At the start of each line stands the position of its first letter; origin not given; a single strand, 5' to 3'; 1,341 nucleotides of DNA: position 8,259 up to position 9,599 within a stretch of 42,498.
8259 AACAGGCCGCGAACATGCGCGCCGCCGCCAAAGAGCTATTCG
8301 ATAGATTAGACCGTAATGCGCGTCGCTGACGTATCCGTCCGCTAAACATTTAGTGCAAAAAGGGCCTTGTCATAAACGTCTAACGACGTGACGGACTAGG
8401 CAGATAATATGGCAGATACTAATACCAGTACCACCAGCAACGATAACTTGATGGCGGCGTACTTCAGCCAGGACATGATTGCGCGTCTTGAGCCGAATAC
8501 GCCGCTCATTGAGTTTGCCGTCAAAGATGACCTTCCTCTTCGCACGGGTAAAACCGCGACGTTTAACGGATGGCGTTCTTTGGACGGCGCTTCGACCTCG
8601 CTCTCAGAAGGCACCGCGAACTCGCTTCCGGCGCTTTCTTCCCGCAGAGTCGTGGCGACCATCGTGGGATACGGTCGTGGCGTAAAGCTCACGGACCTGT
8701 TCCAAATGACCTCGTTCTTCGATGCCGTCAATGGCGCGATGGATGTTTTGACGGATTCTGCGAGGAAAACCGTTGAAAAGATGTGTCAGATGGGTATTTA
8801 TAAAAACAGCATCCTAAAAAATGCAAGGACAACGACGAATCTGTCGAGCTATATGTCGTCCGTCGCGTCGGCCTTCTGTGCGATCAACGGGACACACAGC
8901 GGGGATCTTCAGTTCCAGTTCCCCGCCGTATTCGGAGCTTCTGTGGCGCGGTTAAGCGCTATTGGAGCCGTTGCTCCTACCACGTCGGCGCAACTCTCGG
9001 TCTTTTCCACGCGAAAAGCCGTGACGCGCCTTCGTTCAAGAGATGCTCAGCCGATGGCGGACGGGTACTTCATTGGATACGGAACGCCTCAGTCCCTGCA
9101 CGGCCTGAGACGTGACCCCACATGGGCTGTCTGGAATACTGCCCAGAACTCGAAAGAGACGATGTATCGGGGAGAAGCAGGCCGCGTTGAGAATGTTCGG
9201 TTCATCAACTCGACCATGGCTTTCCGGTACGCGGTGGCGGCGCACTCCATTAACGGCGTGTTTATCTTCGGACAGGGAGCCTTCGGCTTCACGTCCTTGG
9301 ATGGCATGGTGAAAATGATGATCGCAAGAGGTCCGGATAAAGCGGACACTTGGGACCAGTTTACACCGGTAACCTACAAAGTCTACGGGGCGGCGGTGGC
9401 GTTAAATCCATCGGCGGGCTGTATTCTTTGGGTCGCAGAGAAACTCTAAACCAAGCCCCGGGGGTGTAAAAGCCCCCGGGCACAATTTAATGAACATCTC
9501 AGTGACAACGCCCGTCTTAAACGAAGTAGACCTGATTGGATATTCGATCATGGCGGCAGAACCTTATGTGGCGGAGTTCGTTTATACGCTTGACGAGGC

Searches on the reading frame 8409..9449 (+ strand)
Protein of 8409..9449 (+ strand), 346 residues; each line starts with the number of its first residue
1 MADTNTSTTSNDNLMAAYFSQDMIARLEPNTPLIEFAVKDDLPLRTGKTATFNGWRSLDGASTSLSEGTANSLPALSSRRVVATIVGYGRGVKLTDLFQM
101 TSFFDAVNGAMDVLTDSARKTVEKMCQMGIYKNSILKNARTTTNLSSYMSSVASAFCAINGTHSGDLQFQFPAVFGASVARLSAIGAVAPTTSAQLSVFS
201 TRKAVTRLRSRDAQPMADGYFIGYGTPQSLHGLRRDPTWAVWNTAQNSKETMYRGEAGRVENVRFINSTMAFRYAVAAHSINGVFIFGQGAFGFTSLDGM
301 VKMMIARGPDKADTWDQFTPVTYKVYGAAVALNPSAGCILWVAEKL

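Call 3: search_protein_families(library=pfam, proteins=[window:8409-9449:+], max_evalue=0.1)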
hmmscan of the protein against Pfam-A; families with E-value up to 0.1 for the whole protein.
window:8409-9449:+ (346 aa): 1 family
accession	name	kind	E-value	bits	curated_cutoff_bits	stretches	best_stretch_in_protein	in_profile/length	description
PF25209.1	Phage_capsid_4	-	0.083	13.6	27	0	51-330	39-251/262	Phage capsid protein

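Call 4: search_protein_families(library=phrogs, proteins=[window:8409-9449:+], max_evalue=0.01)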
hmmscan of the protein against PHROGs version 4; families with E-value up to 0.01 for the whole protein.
window:8409-9449:+ (346 aa): 2 families
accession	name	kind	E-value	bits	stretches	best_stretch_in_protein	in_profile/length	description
phrog_1357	-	head and packaging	8e-29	101.7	1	4-341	22-343/356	major head protein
phrog_544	-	head and packaging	0.0014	19.1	1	4-125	6-123/282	major head protein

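Call 11: find_related_loci(query=window:8409-9449:+, collection=viral_contigs, flank=10000)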
Query window:8409-9449:+ (346 aa) in viral_contigs; peptide patterns used: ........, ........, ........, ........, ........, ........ (x = any residue, [..] = any of these).
40 stretches matched a pattern; 28 encode a relative of the query (tblastn E <= 1e-3); 28 distinct loci.
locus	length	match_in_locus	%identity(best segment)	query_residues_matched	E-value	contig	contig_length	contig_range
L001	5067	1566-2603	76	1-346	0e+0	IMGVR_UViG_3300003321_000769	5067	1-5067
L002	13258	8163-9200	76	1-346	6e-176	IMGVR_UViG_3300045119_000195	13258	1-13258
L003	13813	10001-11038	76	1-346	6e-176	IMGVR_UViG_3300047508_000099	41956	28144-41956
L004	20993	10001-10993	70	17-346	7e-156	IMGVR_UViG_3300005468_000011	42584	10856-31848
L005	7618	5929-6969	66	1-346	1e-154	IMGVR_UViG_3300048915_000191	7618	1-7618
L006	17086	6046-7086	69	1-346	3e-153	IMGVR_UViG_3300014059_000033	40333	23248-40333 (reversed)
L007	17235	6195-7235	67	1-346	7e-150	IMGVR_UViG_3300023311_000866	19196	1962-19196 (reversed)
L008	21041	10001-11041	67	1-346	1e-148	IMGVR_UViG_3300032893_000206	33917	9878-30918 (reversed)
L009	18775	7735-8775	67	1-346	6e-147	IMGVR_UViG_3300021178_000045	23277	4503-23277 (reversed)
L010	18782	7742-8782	67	1-346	6e-147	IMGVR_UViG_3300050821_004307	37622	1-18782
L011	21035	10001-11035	63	1-344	5e-146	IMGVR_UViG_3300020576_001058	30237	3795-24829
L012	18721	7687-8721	63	1-344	5e-146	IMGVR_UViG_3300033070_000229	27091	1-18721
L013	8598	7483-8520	62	1-344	4e-143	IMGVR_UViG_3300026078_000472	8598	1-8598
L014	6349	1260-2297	62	1-344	7e-142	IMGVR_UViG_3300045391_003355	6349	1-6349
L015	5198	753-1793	65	1-346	3e-141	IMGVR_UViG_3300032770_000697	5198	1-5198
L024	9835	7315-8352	47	1-346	6e-92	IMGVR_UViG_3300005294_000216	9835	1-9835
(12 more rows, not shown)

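Call 14: search_dna_similar(query=window:8409-9449:+, collection=phages, mode=protein, max_evalue=0.001)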
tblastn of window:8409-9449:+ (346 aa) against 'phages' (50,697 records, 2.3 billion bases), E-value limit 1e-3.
Records with a match: 9; places in all: 9; records where one place covers at least 80% of the query: 7.
Best place of each record, by identity: <60% 9.
By first word of the organism name: Bacteriophage 6; Bacillus 2; Caudoviricetes 1.
By host as written in the record: - 7; Bacillus cereus 2.
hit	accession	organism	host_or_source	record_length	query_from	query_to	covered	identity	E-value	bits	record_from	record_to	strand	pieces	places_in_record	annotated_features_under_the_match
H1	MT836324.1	Bacteriophage sp.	human fecal samples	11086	15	299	82%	26.0%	3e-11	71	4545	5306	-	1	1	record has no annotation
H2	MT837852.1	Bacteriophage sp.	human fecal samples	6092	15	299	82%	26.0%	3e-11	70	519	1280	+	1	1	record has no annotation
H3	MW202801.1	Caudoviricetes sp.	Manatee Spring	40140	14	326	90%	23.6%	8e-13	76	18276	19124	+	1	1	major capsid protein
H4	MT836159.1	Bacteriophage sp.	human fecal samples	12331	15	299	82%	25.0%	1e-10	69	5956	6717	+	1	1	record has no annotation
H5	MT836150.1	Bacteriophage sp.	human fecal samples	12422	15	316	87%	23.2%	7e-12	72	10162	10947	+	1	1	record has no annotation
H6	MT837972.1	Bacteriophage sp.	human fecal samples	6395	15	299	82%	24.6%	2e-11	71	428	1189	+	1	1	record has no annotation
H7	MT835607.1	Bacteriophage sp.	human fecal samples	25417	15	332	92%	21.3%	5e-7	57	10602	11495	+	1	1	record has no annotation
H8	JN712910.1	Bacillus phage BCD7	Bacillus cereus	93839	17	270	73%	22.0%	2e-4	49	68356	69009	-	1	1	hypothetical protein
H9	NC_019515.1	Bacillus phage BCD7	Bacillus cereus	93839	17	270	73%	22.0%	2e-4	49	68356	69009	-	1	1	major head protein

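Call 19: find_related_loci(query=window:8409-9449:+, collection=genome_contigs, flank=10000)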
Query window:8409-9449:+ (346 aa) in genome_contigs; peptide patterns used: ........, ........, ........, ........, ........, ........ (x = any residue, [..] = any of these).
44 stretches matched a pattern, but none encodes a relative of the query by tblastn (E <= 1e-3).

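Call 57: get_annotated_region(hit=H3, flank=9000)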
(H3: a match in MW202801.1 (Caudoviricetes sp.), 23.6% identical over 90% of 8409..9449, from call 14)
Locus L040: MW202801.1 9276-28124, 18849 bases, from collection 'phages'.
description: Podoviridae sp. isolate ctQWt234, complete genome.
organism: Caudoviricetes sp. (NCBI taxid 2832643)
taxonomy: Viruses; Duplodnaviria; Heunggongvirae; Uroviricota; Caudoviricetes
host: -; source: Manatee Spring; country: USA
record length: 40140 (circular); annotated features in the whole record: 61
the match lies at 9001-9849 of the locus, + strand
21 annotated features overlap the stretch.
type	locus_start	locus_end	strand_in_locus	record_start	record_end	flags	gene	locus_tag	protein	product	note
CDS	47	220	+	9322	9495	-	-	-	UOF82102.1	hypothetical protein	-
CDS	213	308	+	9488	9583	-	-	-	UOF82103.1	hypothetical protein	-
CDS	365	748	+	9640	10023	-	-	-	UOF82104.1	korb domain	-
CDS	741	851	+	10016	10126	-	-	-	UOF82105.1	hypothetical protein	-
CDS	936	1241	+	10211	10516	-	-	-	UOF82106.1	hypothetical protein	-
CDS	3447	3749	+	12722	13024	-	-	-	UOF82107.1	hypothetical protein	-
CDS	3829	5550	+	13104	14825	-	-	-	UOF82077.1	terminase large subunit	-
CDS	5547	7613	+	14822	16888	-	-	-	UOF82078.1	head to tail joining protein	-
CDS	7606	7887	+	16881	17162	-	-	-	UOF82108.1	hypothetical protein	-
CDS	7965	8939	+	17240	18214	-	-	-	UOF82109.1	hypothetical protein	-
CDS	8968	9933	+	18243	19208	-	-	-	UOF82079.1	major capsid protein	-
CDS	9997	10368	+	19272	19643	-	-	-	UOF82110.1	hypothetical protein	-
CDS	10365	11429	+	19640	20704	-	-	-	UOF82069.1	putative fe/-s oxidoreductase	-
CDS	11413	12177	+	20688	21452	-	-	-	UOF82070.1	putative glycosyltransferase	-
CDS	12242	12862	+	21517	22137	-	-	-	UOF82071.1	phytanoyl-CoA dioxygenase (phyH)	-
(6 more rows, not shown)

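Call 62: get_annotated_region(hit=H7, flank=9000)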
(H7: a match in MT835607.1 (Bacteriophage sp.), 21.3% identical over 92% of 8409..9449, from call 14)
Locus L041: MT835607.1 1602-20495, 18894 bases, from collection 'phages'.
description: UNVERIFIED: Bacteriophage sp. clone scaffold_286 genomic sequence.
organism: Bacteriophage sp. (NCBI taxid 38018)
taxonomy: Viruses
host: -; source: human fecal samples; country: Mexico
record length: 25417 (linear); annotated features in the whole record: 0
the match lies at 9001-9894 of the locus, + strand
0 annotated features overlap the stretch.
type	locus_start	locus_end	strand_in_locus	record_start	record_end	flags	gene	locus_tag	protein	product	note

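Call 66: find_related_loci(query=L040:8968-9930:+, collection=viral_contigs, flank=9000)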
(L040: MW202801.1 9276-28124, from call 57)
Query L040:8968-9930:+ (321 aa) in viral_contigs; peptide patterns used: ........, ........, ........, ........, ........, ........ (x = any residue, [..] = any of these).
86 stretches matched a pattern; 86 encode a relative of the query (tblastn E <= 1e-3); the best 80 are kept; 80 distinct loci.
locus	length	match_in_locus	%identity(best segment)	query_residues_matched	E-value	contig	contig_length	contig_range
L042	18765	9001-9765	32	31-293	2e-34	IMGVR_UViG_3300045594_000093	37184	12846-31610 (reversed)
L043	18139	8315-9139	30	16-293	1e-33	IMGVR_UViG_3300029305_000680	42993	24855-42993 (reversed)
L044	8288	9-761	31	40-293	2e-28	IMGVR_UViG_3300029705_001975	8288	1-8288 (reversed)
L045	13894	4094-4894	29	15-293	7e-27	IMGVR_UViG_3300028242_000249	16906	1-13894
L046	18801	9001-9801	29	15-293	7e-27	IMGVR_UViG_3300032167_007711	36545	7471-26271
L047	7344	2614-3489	28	15-315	5e-24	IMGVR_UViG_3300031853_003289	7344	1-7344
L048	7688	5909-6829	25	15-320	6e-23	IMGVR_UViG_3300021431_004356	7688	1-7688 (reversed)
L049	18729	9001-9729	29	50-298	1e-21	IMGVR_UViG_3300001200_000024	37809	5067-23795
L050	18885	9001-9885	26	4-295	2e-21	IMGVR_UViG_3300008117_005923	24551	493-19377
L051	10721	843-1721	29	6-295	2e-21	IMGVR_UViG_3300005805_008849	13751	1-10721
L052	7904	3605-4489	26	4-295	2e-21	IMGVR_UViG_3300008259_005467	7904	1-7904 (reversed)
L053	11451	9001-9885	26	4-295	2e-21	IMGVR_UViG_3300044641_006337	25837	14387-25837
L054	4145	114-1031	26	6-315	9e-21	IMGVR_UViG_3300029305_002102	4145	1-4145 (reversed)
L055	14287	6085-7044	24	2-320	2e-20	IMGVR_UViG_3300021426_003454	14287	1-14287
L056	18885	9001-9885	29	4-295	2e-20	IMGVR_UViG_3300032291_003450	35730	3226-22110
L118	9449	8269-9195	22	15-317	6e-17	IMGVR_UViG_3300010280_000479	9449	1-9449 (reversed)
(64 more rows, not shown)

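Call 67: find_related_loci(query=L024:7315-8355:+, collection=viral_contigs, flank=9000)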
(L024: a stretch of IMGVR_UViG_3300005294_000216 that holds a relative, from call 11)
Query L024:7315-8355:+ (347 aa) in viral_contigs; peptide patterns used: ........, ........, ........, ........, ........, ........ (x = any residue, [..] = any of these).
6 stretches matched a pattern; 1 encode a relative of the query (tblastn E <= 1e-3); 1 distinct loci.
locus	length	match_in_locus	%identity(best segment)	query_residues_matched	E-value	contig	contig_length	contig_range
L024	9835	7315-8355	100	1-347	0e+0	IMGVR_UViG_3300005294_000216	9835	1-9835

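Call 71: search_dna_similar(query=L050:8986-9954:+, collection=phages, mode=protein, max_evalue=0.00001, max_rows=25)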
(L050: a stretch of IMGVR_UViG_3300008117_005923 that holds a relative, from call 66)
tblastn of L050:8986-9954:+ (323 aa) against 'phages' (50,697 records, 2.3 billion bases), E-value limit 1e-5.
Records with a match: 56; places in all: 56; records where one place covers at least 80% of the query: 6.
Best place of each record, by identity: <60% 56.
By first word of the organism name: Streptomyces 26; Bacillus 15; Bacteriophage 11; Caudoviricetes 3; Bacteroides 1.
By host as written in the record: - 14; Streptomyces griseus ATCC 10137 10; Streptomyces scabiei RL-34 7; Bacillus megaterium 6; Bacillus megaterium Km 5; Streptomyces viridochromogenes DSM40736 4; Streptomyces lividans JI 1326 4; Bacillus megaterium strain Km Sp- 2; and 3 more.
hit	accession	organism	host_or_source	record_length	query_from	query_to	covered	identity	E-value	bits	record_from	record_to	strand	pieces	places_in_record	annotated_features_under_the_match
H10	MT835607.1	Bacteriophage sp.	human fecal samples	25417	72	307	73%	34.1%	9e-23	104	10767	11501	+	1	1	record has no annotation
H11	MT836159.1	Bacteriophage sp.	human fecal samples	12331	47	311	82%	30.4%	3e-17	88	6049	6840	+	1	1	record has no annotation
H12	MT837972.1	Bacteriophage sp.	human fecal samples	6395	47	307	81%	30.8%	1e-18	92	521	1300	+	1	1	record has no annotation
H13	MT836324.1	Bacteriophage sp.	human fecal samples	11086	47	311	82%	30.0%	7e-17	87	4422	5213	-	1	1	record has no annotation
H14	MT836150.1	Bacteriophage sp.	human fecal samples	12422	40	307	83%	29.6%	1e-20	99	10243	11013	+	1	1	record has no annotation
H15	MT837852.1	Bacteriophage sp.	human fecal samples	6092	47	307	81%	30.1%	2e-16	86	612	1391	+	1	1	record has no annotation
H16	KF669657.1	Bacillus phage poppyseed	Bacillus megaterium Km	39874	72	321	77%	27.6%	6e-9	63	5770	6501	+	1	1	capsid protein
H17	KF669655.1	Bacillus phage Page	Bacillus megaterium Km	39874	72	321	77%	27.6%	6e-9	63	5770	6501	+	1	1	hypothetical protein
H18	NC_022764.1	Bacillus phage Page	Bacillus megaterium Km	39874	72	321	77%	27.6%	6e-9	63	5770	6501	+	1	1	major head protein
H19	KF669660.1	Bacillus phage Pony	Bacillus megaterium Km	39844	72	321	77%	27.2%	3e-9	64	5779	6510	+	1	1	hypothetical protein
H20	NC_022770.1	Bacillus phage Pony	Bacillus megaterium Km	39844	72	321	77%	27.2%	3e-9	64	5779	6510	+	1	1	major head protein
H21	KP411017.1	Bacillus phage Palmer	Bacillus megaterium strain Km Sp-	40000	72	321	77%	27.2%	3e-9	64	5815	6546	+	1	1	capsid protein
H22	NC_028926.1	Bacillus phage Palmer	Bacillus megaterium strain Km Sp-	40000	72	321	77%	27.2%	3e-9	64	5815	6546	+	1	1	major head protein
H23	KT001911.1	Bacillus phage Pavlov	Bacillus megaterium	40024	72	321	77%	27.2%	3e-9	64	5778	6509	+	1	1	hypothetical protein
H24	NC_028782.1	Bacillus phage Pavlov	Bacillus megaterium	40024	72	321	77%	27.2%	3e-9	64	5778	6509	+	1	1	major head protein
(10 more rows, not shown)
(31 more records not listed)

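Call 75: search_protein_families(library=pfam, proteins=[L050:10050-11303:+, L050:11303-11989:+, L050:11944-12843:+, L050:12843-14651:+, L040:13853-15025:+, L040:11413-12174:+, L040:10365-11426:+, L004:11000-11572:+, L004:11572-12354:+, L040:15726-17660:+], max_evalue=0.001)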
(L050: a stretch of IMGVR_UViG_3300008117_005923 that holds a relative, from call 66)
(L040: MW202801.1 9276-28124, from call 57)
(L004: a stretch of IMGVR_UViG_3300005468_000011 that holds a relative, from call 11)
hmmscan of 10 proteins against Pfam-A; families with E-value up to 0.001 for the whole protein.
L050:10050-11303:+ (418 aa): 1 family
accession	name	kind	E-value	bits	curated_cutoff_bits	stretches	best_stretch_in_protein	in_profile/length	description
PF13524.12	Glyco_trans_1_2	-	2.1e-06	28.2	25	1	319-399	66-143/144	Glycosyl transferase-like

L050:11303-11989:+ (229 aa): 0 families

L050:11944-12843:+ (300 aa): 0 families

L050:12843-14651:+ (603 aa): 0 families

L040:13853-15025:+ (391 aa): 2 families
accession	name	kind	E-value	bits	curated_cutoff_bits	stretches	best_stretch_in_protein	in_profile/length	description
PF00534.26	Glycos_transf_1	-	3.4e-06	27.1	26.4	1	287-345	110-170/172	Glycosyl transferases group 1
PF13524.12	Glyco_trans_1_2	-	8.9e-05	22.9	25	1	276-357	57-138/144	Glycosyl transferase-like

L040:11413-12174:+ (254 aa): 1 family
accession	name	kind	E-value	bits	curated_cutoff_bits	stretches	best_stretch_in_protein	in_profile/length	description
PF00535.33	Glycos_transf_2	-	2.8e-17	63.6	23.3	1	10-136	1-131/168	Glycosyl transferase family 2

L040:10365-11426:+ (354 aa): 2 families
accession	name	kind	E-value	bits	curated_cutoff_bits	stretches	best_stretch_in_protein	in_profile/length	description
PF04055.27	Radical_SAM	-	3.3e-11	44.1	29.5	1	35-204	3-163/166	Radical SAM superfamily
PF13186.11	SPASM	-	4.5e-07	30.5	21.5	1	271-332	1-64/67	Iron-sulfur cluster-binding domain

L004:11000-11572:+ (191 aa): 4 families
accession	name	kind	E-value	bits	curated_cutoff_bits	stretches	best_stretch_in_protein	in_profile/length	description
PF13489.12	Methyltransf_23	-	1.1e-06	28.9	27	1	68-158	86-162/164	Methyltransferase domain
PF08241.18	Methyltransf_11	-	4.4e-06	27.7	21.2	1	48-100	47-95/95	Methyltransferase domain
PF13649.12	Methyltransf_25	-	6.1e-05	24.1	27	1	48-96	48-97/97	Methyltransferase domain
PF01209.24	Ubie_methyltran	-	0.00088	19.1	20.1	0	81-159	132-217/233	ubiE/COQ5 methyltransferase family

L004:11572-12354:+ (261 aa): 1 family
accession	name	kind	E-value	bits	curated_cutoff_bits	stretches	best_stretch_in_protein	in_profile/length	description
PF13712.12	Glyco_tranf_2_5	-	1.2e-15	58.3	27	1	27-182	27-174/210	Glycosyltransferase like family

L040:15726-17660:+ (645 aa): 0 families

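Call 80: search_solved_structures(query=A4, max_evalue=1, show_alignments=1)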
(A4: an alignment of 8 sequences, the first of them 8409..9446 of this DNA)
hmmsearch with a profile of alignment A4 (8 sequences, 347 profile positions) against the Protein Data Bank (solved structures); distinct sequences matched with E-value up to 1: 6.
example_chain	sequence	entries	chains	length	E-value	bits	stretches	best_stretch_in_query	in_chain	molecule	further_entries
9e99_A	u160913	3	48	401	1.3e-09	40.5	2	228-308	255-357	Major capsid protein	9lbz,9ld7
9d7z_A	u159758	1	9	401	5e-09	38.5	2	228-308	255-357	Major capsid protein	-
9d82_A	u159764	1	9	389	5e-07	31.9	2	12-83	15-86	B2 Capsid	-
9bgn_C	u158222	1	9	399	9.4e-05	24.5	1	221-326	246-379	gp77 major coat protein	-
9m66_A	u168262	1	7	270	0.012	17.5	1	30-137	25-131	Gp6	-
9vye_A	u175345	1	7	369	0.67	11.8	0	36-129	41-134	Major capsid protein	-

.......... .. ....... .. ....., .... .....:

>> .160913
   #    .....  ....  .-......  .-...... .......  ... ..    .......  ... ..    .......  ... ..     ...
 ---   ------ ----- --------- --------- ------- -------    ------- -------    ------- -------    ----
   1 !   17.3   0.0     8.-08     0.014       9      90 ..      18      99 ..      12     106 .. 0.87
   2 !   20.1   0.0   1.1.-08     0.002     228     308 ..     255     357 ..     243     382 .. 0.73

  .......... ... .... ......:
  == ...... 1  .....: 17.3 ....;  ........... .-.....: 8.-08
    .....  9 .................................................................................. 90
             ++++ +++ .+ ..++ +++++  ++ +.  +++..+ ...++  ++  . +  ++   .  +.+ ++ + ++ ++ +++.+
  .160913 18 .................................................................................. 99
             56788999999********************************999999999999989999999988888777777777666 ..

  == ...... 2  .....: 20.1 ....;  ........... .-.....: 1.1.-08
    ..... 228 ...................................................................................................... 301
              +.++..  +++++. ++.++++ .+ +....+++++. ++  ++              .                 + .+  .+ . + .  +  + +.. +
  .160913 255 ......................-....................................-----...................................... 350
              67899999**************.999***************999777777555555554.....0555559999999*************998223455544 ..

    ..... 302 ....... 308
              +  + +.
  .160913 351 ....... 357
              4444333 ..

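Call 102: find_homologous_proteins(query=window:8409-9446:+, max_evalue=0.00001)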
Query window:8409-9446:+ (346 aa): 295 proteins with E <= 0.00001 among 4903 candidates; the best 120 are listed.
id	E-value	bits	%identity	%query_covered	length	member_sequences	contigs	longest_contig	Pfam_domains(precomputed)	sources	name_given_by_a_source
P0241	1.0e-218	743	96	100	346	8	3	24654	-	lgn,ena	-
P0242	2.0e-211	719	93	100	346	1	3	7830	-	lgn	-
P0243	1.1e-209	713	92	100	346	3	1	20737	-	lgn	-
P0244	2.2e-206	702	90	100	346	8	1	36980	-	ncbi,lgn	-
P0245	1.4e-199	680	88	100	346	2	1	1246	-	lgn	-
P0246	7.8e-199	678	87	100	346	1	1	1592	-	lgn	-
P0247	1.5e-197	673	86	100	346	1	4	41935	-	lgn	-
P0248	9.7e-197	671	87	100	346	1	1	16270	-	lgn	-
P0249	1.1e-196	671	87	100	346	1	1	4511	-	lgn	-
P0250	5.3e-196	668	86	100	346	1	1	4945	-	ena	-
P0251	4.9e-189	645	83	100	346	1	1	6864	-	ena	-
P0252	2.2e-181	620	82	100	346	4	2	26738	-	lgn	-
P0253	1.1e-180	618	81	100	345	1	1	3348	-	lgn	-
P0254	1.9e-175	601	79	100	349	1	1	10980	-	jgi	jgi:N4-gp56 family major capsid protein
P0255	5.2e-173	593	78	100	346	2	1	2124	-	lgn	-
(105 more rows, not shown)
